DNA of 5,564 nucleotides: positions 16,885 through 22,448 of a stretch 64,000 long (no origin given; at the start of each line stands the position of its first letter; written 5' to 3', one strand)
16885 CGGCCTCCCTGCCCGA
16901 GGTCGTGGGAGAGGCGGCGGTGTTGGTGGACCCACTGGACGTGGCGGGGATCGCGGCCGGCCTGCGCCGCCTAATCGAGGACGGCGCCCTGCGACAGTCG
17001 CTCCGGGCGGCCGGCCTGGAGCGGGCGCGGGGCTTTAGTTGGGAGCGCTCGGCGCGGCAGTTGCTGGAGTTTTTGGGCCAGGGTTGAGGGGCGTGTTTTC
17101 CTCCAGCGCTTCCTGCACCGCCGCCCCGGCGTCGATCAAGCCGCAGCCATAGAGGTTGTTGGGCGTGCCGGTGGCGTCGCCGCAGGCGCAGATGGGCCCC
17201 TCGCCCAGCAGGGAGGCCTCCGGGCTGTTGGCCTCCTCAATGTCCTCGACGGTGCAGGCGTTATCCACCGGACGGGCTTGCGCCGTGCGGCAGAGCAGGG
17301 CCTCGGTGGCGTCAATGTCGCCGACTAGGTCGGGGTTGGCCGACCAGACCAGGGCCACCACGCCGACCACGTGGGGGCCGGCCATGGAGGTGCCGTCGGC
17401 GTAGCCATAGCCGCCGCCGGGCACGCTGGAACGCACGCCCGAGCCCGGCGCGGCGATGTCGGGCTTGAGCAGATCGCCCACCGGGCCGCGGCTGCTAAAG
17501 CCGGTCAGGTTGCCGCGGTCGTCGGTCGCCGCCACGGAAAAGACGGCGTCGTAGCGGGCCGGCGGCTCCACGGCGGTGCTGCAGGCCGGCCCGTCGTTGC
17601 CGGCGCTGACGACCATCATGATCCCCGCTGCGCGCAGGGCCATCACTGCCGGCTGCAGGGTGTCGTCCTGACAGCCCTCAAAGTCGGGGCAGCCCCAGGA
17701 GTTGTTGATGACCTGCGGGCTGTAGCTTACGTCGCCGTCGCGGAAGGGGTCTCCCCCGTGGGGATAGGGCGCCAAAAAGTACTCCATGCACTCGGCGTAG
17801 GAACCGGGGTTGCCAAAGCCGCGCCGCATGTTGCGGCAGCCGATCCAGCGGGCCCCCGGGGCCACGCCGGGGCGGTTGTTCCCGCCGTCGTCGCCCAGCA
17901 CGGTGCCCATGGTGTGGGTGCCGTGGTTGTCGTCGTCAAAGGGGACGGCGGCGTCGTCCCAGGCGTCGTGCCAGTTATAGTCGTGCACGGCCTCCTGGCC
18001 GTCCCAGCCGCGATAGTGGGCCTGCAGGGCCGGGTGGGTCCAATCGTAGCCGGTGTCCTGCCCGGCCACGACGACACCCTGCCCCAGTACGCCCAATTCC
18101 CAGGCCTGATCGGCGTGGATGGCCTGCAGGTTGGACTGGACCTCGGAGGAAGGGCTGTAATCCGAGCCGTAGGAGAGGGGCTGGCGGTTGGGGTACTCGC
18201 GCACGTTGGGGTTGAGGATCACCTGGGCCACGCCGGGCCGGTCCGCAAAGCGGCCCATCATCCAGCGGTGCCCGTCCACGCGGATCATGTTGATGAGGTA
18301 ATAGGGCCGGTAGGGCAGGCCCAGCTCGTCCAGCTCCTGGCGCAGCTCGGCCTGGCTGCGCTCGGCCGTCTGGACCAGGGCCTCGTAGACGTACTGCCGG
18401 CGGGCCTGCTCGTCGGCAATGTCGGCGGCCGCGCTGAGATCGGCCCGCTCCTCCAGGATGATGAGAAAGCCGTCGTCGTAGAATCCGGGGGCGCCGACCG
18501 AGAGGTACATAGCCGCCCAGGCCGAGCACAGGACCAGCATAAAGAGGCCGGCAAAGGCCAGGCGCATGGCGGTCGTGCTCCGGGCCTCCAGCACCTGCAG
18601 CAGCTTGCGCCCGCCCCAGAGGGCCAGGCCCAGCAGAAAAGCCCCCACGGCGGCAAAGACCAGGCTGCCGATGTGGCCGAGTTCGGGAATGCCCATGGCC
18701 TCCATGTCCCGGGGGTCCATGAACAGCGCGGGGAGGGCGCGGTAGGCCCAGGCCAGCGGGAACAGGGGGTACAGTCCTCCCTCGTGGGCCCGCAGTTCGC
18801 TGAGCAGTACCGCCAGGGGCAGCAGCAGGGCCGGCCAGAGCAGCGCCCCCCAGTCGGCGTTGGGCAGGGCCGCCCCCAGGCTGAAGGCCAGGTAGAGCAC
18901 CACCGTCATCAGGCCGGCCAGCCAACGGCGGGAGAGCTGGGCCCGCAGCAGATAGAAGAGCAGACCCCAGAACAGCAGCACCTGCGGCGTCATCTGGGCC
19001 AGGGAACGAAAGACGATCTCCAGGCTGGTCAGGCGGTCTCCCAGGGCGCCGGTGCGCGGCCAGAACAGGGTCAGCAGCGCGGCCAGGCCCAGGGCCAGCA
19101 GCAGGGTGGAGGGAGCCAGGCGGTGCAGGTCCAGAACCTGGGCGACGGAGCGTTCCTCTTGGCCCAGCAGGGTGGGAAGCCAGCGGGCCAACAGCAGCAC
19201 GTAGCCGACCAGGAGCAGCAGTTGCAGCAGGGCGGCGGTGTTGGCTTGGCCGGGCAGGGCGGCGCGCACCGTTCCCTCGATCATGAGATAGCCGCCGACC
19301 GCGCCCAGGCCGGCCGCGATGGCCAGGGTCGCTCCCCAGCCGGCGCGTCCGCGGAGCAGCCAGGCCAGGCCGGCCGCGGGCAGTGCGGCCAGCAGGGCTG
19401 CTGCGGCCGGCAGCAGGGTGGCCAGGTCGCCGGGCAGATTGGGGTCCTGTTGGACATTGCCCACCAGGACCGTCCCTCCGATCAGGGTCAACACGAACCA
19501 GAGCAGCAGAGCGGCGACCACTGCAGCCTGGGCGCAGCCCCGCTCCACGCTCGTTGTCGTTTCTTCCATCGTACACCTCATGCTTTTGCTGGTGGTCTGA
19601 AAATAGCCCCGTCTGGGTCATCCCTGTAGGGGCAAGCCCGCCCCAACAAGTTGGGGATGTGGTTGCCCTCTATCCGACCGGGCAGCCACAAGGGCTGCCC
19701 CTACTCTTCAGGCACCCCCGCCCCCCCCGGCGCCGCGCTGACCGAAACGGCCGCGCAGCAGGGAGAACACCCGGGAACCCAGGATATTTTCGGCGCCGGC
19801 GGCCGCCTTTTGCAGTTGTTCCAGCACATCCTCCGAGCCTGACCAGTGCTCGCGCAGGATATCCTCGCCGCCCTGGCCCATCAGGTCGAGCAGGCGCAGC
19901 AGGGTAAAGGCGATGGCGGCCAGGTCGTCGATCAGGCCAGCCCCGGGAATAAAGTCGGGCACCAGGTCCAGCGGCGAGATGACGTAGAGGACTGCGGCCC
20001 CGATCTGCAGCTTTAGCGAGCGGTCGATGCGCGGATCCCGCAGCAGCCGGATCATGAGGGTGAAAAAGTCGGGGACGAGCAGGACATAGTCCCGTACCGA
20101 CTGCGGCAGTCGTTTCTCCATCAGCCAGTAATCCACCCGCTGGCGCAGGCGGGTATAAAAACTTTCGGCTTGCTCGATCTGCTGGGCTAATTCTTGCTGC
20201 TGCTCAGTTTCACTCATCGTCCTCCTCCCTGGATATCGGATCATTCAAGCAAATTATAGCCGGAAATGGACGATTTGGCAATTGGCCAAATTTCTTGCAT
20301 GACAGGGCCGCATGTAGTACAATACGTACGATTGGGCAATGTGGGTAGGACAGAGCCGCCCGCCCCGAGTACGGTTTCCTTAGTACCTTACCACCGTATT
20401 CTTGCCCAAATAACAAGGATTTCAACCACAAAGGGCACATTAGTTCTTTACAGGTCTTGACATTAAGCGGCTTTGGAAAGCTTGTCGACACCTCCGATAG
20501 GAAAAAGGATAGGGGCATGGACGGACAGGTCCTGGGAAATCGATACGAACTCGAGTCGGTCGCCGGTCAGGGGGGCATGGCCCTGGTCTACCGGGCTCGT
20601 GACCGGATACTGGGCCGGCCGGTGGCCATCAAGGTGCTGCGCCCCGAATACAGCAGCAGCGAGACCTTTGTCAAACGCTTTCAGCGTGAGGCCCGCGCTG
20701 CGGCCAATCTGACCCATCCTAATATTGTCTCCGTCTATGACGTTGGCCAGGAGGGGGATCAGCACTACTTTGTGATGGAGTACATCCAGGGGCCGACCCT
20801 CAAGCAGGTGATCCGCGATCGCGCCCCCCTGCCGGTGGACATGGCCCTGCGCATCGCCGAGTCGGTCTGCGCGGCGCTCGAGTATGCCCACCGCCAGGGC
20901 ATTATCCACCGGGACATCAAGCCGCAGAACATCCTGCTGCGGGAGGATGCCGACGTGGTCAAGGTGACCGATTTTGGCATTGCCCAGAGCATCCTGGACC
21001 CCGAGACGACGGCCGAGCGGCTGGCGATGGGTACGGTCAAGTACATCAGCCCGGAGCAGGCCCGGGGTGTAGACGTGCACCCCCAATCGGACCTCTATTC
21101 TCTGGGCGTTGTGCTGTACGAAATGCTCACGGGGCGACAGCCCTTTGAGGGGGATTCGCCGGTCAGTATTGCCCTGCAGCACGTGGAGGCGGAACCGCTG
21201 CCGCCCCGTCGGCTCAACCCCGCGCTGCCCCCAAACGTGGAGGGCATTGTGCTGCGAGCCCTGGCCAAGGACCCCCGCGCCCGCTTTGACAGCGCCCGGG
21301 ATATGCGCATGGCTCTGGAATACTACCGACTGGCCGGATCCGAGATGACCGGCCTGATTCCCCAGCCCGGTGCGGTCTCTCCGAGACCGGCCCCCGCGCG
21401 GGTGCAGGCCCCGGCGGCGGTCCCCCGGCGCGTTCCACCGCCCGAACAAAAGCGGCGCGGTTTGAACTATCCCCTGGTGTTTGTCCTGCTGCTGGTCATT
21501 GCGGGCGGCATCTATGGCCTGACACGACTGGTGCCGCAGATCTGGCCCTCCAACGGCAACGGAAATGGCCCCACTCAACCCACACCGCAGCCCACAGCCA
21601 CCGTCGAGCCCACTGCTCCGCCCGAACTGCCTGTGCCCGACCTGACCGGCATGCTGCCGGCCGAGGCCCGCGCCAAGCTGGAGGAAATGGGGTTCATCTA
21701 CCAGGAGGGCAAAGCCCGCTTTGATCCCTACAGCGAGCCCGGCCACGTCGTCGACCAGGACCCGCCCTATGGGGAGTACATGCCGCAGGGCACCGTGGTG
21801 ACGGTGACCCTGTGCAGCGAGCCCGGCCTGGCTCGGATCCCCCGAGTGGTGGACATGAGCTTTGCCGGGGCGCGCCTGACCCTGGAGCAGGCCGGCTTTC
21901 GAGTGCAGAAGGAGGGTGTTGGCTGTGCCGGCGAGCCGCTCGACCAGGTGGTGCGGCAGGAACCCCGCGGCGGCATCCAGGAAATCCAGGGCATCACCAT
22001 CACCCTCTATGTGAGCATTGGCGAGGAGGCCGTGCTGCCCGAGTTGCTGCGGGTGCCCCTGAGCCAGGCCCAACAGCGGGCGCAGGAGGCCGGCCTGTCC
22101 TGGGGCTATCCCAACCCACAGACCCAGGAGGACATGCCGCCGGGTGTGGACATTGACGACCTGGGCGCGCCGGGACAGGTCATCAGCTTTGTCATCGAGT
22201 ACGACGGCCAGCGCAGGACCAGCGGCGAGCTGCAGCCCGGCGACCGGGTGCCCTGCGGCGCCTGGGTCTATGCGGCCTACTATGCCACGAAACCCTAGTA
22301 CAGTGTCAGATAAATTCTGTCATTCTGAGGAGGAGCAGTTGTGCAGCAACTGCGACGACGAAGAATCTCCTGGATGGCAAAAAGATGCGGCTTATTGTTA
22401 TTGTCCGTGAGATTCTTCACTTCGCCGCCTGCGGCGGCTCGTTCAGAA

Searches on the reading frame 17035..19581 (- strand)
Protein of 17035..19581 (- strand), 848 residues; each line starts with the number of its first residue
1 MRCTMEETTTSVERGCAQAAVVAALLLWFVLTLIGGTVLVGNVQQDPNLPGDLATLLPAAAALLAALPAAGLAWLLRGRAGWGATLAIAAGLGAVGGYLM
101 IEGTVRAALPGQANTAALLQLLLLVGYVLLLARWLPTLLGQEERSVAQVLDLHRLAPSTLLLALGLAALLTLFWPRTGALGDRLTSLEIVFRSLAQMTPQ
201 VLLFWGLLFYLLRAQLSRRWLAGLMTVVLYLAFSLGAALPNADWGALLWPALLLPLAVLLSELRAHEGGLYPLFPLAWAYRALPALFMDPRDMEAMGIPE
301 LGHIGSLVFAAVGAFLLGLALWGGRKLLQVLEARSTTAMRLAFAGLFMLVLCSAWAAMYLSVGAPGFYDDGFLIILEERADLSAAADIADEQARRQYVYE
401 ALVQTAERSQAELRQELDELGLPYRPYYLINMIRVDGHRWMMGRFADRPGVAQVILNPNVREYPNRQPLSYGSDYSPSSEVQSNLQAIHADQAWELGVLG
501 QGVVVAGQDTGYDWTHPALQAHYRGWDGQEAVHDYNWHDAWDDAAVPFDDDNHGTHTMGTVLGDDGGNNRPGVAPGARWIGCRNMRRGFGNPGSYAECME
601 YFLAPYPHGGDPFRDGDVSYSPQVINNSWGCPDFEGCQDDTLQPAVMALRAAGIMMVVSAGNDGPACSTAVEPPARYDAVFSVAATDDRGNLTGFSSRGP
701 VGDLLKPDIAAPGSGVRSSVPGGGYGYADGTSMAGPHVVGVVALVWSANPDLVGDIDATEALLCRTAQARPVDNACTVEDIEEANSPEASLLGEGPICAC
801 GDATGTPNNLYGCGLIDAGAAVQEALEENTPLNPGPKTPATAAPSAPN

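Call 22: search_protein_families(library=pfam, proteins=[window:17035-19581:-], max_evalue=0.001)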
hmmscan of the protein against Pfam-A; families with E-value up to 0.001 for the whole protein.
window:17035-19581:- (848 aa): 1 family
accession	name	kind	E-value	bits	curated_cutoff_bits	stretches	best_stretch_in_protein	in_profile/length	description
PF00082.27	Peptidase_S8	-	1.1e-43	150.1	21.8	1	500-770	1-276/288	Subtilase family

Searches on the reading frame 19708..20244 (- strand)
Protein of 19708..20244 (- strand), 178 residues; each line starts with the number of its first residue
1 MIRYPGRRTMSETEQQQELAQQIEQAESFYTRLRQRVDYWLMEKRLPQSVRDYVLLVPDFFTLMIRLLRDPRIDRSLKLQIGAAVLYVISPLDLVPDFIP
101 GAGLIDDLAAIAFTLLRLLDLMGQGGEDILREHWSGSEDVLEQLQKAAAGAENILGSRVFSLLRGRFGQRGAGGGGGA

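Call 22: search_protein_families(library=pfam, proteins=[window:19708-20244:-], max_evalue=0.001)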
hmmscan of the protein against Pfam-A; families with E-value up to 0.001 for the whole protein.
window:19708-20244:- (178 aa): 1 family
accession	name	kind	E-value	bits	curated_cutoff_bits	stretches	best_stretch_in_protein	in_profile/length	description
PF06803.17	DUF1232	-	4.1e-13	49.3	23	1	78-113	2-37/37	Protein of unknown function (DUF1232)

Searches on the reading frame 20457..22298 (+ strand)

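Call 22: search_protein_families(library=pfam, proteins=[window:20457-22298:+], max_evalue=0.001)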
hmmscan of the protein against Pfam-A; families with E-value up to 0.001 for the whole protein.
window:20457-22298:+ (613 aa): 6 families
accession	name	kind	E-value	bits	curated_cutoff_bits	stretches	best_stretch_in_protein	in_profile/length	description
PF00069.31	Pkinase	-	1.7e-52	178.9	31.7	1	30-277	1-252/263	Protein kinase domain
PF07714.23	PK_Tyr_Ser-Thr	-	5.3e-40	137.8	23.1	1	34-277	5-249/258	Protein tyrosine and serine/threonine kinase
PF03793.24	PASTA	-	1.5e-19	70.1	23.2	2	393-452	3-62/64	PASTA domain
PF03109.22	ABC1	-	8.6e-07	28.8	22.9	1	74-179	119-217/244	ABC1 atypical kinase-like domain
PF17667.7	Pkinase_fungal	-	0.00024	20.4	24.1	1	145-220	304-383/387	Fungal protein kinase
PF01636.29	APH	-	0.00081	19.6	23.2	0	144-174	165-195/239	Phosphotransferase enzyme family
